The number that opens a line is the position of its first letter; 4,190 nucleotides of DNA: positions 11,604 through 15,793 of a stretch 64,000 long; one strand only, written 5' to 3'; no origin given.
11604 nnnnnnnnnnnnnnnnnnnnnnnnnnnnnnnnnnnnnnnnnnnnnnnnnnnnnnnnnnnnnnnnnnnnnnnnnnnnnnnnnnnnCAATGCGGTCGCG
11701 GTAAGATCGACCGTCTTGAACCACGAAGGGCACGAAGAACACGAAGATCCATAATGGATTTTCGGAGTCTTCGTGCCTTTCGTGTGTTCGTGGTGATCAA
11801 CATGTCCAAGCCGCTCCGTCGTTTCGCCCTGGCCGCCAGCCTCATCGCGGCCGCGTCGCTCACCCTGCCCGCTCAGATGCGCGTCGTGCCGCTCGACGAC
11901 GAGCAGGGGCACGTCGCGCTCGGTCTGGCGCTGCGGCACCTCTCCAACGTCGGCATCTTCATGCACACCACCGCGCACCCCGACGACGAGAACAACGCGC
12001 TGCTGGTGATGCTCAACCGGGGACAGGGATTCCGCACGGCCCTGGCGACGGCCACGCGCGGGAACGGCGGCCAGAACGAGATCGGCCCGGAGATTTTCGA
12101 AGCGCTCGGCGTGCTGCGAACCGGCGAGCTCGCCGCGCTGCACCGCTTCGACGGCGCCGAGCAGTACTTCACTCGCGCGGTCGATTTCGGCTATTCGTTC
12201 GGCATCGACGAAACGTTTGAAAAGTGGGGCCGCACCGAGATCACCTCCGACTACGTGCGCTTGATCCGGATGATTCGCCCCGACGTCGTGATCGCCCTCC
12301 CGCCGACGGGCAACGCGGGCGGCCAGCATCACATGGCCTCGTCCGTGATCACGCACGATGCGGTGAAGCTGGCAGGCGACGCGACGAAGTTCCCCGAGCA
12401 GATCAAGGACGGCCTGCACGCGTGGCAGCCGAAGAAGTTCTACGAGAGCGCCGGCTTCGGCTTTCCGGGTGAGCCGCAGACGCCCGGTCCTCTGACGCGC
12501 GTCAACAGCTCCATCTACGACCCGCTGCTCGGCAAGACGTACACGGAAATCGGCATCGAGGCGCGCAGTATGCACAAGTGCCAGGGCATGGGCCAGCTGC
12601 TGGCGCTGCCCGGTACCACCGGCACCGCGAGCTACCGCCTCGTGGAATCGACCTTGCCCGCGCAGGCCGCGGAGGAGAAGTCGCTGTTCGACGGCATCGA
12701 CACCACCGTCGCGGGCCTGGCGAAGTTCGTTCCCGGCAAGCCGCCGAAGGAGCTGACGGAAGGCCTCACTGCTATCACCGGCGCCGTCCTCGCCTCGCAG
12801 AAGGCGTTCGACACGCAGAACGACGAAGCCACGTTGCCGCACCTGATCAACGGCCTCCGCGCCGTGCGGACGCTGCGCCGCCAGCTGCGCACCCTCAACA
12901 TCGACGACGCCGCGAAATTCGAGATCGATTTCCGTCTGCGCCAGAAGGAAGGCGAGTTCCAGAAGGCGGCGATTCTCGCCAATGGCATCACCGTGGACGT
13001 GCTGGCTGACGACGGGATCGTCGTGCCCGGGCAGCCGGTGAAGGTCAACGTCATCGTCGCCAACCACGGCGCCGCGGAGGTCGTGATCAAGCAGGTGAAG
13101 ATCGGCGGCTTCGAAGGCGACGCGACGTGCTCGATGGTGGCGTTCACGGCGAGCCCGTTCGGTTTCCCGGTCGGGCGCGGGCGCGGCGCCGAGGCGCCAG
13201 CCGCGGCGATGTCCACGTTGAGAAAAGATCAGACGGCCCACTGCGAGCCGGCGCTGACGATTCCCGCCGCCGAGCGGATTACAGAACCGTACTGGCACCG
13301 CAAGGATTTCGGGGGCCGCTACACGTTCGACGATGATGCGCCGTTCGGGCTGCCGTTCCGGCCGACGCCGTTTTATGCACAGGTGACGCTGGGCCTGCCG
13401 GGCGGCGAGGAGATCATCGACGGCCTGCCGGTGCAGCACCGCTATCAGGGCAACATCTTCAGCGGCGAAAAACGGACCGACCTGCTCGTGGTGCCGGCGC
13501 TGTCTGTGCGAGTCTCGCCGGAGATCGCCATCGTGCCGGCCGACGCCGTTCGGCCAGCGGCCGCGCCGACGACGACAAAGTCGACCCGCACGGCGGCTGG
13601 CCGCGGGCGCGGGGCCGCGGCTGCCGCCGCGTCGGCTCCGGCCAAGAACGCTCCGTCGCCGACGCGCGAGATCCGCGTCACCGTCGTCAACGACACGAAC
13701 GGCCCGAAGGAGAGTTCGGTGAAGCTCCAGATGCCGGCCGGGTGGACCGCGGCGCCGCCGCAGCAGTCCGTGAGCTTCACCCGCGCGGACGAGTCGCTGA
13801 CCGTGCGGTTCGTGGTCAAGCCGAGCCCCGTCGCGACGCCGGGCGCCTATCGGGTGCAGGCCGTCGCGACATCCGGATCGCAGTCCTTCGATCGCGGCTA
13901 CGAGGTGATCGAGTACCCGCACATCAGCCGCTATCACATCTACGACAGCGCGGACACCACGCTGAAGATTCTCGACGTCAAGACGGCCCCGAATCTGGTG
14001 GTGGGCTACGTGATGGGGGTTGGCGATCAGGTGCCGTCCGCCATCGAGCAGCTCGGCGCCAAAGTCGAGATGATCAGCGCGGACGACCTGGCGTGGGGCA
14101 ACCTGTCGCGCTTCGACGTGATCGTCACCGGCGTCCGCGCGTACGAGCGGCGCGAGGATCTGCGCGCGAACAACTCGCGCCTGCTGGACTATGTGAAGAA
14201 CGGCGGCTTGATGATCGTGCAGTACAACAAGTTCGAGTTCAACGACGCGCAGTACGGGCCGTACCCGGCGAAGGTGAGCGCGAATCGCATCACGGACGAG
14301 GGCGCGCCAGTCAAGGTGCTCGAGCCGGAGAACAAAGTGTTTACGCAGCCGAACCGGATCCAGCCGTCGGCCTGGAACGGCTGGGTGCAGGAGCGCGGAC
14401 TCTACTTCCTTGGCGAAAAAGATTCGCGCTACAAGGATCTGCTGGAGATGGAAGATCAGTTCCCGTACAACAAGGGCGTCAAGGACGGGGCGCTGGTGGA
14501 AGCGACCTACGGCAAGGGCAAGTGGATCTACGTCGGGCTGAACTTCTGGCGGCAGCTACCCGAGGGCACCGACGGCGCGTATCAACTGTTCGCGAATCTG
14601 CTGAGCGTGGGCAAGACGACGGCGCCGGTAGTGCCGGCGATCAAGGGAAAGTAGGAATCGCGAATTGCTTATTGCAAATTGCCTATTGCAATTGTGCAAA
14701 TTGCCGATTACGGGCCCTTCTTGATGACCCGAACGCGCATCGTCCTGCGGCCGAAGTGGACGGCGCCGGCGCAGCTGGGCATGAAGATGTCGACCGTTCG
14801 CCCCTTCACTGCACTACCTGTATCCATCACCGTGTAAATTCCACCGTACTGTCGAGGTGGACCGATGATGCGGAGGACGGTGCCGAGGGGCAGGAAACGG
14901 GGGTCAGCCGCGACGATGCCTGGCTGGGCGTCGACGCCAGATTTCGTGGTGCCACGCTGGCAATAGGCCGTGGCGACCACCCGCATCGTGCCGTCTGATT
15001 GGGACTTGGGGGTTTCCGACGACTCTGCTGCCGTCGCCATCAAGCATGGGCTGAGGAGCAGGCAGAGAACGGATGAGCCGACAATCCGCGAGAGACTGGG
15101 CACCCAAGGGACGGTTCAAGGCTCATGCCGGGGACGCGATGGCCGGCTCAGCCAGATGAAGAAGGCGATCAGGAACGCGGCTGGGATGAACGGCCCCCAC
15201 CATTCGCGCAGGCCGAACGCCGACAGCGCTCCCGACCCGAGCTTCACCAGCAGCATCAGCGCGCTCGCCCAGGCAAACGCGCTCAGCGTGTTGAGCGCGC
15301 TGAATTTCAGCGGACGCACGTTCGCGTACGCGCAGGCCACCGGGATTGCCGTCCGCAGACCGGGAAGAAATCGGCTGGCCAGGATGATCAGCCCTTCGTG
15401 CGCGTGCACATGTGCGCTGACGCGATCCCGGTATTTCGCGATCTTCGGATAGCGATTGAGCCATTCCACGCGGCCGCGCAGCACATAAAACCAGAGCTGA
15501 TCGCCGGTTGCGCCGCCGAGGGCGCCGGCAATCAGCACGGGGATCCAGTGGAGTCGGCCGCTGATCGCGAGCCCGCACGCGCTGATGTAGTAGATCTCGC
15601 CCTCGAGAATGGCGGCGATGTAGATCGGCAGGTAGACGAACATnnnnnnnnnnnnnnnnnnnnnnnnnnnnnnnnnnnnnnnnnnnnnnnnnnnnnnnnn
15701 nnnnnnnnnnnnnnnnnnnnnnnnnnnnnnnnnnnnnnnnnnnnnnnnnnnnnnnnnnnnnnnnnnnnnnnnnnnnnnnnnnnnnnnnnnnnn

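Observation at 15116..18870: Operon encoding a secreted protein, a B12-radical-SAM enzyme, a DegT aminotransferase and a DedA protein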

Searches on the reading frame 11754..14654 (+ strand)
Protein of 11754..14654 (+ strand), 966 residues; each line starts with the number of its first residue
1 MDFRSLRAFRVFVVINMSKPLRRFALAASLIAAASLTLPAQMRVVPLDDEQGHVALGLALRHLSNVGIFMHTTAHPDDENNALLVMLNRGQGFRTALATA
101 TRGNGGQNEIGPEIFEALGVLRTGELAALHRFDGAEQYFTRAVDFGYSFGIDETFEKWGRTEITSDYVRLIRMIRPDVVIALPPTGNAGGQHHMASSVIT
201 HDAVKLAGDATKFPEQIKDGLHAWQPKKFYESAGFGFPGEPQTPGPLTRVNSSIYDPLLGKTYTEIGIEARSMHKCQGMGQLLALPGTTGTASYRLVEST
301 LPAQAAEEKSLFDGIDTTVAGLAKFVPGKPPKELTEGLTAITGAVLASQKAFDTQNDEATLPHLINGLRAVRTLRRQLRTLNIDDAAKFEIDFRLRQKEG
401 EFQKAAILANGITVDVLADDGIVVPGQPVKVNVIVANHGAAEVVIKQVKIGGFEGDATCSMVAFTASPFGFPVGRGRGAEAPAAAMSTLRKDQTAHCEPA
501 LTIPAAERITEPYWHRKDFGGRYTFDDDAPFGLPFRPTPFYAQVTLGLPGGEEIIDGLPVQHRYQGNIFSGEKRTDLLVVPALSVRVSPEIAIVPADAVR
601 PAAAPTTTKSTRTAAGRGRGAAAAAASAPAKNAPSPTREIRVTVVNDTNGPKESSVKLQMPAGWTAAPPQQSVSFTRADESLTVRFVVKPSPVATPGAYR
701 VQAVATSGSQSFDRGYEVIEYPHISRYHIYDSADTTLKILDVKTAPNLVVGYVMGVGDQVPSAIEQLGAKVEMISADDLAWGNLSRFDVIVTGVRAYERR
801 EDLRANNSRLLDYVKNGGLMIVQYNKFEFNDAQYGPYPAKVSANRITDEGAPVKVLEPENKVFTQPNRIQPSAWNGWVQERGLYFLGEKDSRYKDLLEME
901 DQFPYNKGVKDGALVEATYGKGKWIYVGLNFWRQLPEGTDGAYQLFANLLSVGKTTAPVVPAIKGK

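Call 8: search_protein_families(library=pfam, proteins=[window:11754-14654:+], max_evalue=0.001)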
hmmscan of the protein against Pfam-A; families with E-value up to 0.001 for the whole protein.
window:11754-14654:+ (966 aa): 2 families
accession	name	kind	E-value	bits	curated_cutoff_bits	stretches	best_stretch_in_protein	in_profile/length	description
PF02585.22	PIG-L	-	3.3e-12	47.4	28.2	1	72-203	3-128/129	GlcNAc-PI de-N-acetylase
PF10633.15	NPCBM_assoc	-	4.2e-09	36.9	24.4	1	638-706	7-76/78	NPCBM-associated, NEW3 domain of alpha-galactosidase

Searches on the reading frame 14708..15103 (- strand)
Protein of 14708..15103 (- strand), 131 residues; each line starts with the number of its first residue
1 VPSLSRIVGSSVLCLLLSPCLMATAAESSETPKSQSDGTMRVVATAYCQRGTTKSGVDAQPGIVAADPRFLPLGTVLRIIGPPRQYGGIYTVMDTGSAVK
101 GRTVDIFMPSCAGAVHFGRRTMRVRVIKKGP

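Call 8: search_protein_families(library=pfam, proteins=[window:14708-15103:-], max_evalue=0.001)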
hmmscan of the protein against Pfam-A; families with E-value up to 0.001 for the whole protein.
window:14708-15103:- (131 aa): 1 family
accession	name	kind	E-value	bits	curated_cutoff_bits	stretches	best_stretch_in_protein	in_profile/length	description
PF06725.17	3D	-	3.8e-12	46.7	23.8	1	64-127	3-71/72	3D domain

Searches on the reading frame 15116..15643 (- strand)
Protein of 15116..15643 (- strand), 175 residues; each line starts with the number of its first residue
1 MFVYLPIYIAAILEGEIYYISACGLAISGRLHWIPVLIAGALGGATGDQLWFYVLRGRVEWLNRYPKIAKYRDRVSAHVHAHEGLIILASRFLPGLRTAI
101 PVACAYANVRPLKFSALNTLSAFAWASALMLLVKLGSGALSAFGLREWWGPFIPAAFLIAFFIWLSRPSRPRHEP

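Call 5: search_protein_families(library=pfam, proteins=[window:15116-15643:-], max_evalue=0.01)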
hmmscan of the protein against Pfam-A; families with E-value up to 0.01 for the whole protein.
window:15116-15643:- (175 aa): 1 family
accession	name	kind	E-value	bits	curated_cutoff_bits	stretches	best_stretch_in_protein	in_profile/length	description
PF09335.16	VTT_dom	-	4.8e-12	46.9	33.9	1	26-133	13-121/123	VTT domain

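Call 6: search_protein_families(library=ncbifam, proteins=[window:15116-15643:-], max_evalue=0.01)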
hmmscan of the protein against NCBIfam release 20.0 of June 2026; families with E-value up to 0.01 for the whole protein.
window:15116-15643:- (175 aa): 2 families
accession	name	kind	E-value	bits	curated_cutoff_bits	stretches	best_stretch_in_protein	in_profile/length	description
NF052604.1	UndecprPTUtpABac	equivalog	4.7e-06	26.8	250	1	13-134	29-156/198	undecaprenyl phosphate transporter UptA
NF008102.0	PRK10847.1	equivalog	0.00055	19.8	236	1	69-126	111-168/219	DedA family protein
